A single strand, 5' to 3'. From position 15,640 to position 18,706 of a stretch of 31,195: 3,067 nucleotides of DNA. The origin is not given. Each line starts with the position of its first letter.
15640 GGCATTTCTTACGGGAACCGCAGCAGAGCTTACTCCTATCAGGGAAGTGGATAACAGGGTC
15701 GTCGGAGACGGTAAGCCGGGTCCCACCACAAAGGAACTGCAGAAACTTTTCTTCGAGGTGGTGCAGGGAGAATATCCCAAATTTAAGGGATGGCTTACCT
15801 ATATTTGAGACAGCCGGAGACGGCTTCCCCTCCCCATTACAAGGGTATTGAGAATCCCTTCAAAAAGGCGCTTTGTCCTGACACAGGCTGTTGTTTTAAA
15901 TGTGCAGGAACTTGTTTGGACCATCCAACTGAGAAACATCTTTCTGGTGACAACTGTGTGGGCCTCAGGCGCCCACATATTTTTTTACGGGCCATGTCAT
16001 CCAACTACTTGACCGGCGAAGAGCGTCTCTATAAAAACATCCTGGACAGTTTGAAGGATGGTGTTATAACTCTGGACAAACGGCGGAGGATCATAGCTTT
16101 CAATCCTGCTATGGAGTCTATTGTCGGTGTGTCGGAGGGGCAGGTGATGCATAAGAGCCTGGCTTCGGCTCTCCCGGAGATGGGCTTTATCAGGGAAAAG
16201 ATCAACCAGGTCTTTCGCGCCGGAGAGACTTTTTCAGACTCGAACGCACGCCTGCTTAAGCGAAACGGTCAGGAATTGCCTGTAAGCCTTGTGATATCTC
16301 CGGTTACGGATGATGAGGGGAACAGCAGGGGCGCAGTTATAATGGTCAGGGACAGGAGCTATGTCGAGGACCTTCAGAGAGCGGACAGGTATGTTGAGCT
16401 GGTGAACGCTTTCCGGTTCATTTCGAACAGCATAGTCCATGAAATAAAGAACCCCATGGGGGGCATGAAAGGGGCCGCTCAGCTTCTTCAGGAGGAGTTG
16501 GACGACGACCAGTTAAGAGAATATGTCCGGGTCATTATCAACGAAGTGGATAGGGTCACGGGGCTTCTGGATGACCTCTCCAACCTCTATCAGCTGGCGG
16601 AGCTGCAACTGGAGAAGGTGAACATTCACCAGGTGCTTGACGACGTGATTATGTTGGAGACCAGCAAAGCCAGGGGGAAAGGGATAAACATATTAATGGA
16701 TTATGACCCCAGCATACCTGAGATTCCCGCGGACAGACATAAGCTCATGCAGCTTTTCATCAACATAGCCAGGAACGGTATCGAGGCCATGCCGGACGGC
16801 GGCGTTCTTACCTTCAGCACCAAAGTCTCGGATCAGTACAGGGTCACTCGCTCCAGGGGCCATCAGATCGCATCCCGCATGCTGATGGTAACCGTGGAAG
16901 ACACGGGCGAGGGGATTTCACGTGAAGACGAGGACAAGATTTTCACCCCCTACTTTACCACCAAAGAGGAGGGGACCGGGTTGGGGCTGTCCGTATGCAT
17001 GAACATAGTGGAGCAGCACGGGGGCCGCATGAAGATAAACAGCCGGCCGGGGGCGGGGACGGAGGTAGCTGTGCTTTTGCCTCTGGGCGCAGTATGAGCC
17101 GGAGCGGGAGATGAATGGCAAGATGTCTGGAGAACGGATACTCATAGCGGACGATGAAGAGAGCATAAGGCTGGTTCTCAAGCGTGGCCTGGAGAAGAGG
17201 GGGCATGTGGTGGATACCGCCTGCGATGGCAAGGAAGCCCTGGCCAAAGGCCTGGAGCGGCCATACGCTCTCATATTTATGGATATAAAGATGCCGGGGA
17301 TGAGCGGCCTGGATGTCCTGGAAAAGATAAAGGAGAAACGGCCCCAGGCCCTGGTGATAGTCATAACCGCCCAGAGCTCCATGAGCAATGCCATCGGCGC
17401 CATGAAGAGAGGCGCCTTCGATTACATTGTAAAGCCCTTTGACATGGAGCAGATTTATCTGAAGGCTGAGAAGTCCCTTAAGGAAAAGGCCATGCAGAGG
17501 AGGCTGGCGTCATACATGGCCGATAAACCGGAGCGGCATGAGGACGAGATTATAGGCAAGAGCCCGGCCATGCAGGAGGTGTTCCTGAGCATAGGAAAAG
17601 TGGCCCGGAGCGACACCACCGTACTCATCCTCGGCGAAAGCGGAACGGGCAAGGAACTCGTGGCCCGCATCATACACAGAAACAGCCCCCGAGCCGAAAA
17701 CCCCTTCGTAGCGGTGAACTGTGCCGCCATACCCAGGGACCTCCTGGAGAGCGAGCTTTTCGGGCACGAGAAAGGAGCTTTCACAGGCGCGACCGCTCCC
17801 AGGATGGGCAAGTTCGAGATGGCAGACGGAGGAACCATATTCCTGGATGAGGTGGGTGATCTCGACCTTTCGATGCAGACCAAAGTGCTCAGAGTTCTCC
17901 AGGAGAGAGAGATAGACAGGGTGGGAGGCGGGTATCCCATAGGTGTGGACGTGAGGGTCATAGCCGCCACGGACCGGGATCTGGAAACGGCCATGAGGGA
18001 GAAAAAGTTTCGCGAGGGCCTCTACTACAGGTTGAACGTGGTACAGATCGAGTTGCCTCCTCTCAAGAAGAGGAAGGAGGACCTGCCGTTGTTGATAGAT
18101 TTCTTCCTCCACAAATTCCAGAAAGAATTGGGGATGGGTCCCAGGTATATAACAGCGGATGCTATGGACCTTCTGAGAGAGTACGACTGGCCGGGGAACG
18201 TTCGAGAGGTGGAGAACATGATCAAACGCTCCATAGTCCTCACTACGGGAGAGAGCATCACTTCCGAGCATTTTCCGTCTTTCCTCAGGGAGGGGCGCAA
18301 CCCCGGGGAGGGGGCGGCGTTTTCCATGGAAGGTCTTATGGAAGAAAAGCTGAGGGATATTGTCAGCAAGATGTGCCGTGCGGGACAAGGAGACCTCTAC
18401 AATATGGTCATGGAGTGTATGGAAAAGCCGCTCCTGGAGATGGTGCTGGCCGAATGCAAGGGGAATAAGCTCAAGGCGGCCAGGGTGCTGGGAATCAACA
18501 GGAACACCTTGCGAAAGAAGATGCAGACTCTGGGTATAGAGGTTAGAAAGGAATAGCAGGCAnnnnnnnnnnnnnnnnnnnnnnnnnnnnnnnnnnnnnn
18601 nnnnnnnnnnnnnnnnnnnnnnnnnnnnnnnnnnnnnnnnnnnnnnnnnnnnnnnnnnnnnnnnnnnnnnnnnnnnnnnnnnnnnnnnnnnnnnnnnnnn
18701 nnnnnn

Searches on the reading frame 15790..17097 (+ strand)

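Call 11: search_protein_families(library=pfam, proteins=[window:15790-17097:+], max_evalue=0.00001)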
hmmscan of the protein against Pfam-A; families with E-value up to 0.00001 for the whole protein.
window:15790-17097:+ (435 aa): 6 families
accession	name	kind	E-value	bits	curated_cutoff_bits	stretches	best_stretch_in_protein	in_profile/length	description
PF02518.31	HATPase_c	-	6.5e-23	81.7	26.4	1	315-432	2-109/111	Histidine kinase-, DNA gyrase B-, and HSP90-like ATPase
PF00989.32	PAS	-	8.1e-17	61.7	22.6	1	80-189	2-113/113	PAS fold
PF00512.31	HisKA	-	2.5e-13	50.3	26.9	1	213-268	7-62/66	His Kinase A (phospho-acceptor) domain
PF08448.16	PAS_4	-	4.9e-12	46.5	23.1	1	85-190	1-106/110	PAS fold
PF13426.13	PAS_9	-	1.2e-11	45.3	27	1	90-189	2-101/103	PAS domain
PF13188.13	PAS_8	-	1.6e-06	28.2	21.8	1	80-129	2-52/65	PAS domain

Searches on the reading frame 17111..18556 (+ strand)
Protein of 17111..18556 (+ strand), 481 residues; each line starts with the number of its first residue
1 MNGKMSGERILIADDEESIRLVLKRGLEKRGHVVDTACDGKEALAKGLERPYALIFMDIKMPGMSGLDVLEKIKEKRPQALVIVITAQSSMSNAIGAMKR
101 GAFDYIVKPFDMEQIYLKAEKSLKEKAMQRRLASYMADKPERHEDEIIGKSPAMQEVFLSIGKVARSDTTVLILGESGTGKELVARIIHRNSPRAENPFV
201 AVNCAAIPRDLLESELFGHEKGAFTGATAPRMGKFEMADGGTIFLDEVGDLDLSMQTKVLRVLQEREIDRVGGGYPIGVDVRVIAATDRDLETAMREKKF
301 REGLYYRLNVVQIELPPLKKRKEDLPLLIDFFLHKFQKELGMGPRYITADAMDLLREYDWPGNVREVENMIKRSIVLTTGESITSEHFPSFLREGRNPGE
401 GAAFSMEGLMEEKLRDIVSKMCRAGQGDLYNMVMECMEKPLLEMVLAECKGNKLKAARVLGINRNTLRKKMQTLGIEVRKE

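Call 11: search_protein_families(library=pfam, proteins=[window:17111-18556:+], max_evalue=0.00001)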
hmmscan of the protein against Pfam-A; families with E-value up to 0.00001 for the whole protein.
window:17111-18556:+ (481 aa): 6 families
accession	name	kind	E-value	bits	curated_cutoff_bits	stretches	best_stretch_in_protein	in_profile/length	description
PF00158.32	Sigma54_activat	-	7.3e-73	244.2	20.2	1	147-314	1-168/168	Sigma-54 interaction domain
PF00072.30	Response_reg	-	1.9e-29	102.5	30.2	1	10-117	1-108/111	Response regulator receiver domain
PF25601.1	AAA_lid_14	-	8.7e-25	86.8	27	1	320-398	2-80/87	AAA+ ATPase lid domain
PF14532.12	Sigma54_activ_2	-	6.8e-23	81.9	25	1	148-318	1-138/138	Sigma-54 interaction domain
PF02954.25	HTH_8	-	1.1e-12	47.9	22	1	437-472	5-40/42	Bacterial regulatory protein, Fis family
PF07728.20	AAA_5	-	3.1e-06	27.7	22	1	171-288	2-122/139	AAA domain (dynein-related subfamily)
